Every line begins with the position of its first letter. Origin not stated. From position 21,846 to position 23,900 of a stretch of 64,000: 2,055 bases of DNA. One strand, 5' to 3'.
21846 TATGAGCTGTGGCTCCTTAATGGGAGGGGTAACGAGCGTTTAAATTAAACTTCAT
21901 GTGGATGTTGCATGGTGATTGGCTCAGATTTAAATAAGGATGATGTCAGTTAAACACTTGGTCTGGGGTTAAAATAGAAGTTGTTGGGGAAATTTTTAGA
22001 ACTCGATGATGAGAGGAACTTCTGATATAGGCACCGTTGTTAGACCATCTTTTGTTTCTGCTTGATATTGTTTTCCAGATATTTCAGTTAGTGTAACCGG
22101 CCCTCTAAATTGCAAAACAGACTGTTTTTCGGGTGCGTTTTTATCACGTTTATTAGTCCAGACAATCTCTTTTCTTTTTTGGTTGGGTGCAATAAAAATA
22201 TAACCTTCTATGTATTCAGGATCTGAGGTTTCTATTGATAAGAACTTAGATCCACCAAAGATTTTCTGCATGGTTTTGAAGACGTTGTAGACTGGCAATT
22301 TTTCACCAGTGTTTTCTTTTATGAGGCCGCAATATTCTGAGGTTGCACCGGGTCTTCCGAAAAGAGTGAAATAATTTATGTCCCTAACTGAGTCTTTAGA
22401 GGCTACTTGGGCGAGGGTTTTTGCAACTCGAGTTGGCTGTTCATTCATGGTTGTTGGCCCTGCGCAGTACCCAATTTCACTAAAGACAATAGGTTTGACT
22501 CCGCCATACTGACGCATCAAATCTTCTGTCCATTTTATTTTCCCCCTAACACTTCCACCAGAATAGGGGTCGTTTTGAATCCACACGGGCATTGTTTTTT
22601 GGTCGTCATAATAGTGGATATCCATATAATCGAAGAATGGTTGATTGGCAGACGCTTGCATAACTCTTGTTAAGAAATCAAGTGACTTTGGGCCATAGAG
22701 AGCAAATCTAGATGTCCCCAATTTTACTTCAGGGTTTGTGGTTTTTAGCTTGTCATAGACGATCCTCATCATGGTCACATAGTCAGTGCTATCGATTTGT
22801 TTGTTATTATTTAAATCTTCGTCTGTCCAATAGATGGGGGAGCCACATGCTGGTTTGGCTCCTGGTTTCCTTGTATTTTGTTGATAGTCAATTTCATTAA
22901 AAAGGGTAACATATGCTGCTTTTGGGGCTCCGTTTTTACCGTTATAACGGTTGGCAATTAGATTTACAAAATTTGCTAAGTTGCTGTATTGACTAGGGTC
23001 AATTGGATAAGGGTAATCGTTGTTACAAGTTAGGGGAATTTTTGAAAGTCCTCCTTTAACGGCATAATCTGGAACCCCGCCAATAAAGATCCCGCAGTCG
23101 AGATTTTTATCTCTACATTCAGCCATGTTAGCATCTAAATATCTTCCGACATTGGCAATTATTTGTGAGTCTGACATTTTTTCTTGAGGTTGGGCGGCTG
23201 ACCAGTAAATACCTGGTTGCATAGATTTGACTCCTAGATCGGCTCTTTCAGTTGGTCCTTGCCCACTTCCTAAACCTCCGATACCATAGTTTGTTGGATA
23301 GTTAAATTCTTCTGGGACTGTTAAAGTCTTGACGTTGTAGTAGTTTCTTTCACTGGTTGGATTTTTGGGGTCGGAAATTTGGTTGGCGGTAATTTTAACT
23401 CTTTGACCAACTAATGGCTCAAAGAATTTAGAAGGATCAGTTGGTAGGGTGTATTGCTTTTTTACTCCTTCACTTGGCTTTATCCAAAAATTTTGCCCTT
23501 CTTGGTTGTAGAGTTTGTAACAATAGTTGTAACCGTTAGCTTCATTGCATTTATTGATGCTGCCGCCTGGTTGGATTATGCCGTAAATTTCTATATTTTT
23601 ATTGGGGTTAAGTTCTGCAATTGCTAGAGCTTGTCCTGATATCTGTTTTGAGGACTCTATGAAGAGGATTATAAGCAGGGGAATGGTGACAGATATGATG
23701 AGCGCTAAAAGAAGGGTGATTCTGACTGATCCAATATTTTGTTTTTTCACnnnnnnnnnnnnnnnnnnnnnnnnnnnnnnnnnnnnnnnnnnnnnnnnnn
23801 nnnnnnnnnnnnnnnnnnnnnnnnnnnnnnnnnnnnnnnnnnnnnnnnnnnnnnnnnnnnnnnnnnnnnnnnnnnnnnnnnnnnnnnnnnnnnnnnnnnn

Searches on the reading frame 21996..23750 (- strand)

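Call 79: search_protein_families(library=pfam, proteins=[window:21996-23750:-])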
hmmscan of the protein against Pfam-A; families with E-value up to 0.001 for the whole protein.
window:21996-23750:- (584 aa): 1 family
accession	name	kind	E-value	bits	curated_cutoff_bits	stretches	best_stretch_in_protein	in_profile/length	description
PF18989.5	DUF5722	-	0.00046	19.6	30.5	0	412-495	280-370/393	Family of unknown function (DUF5722)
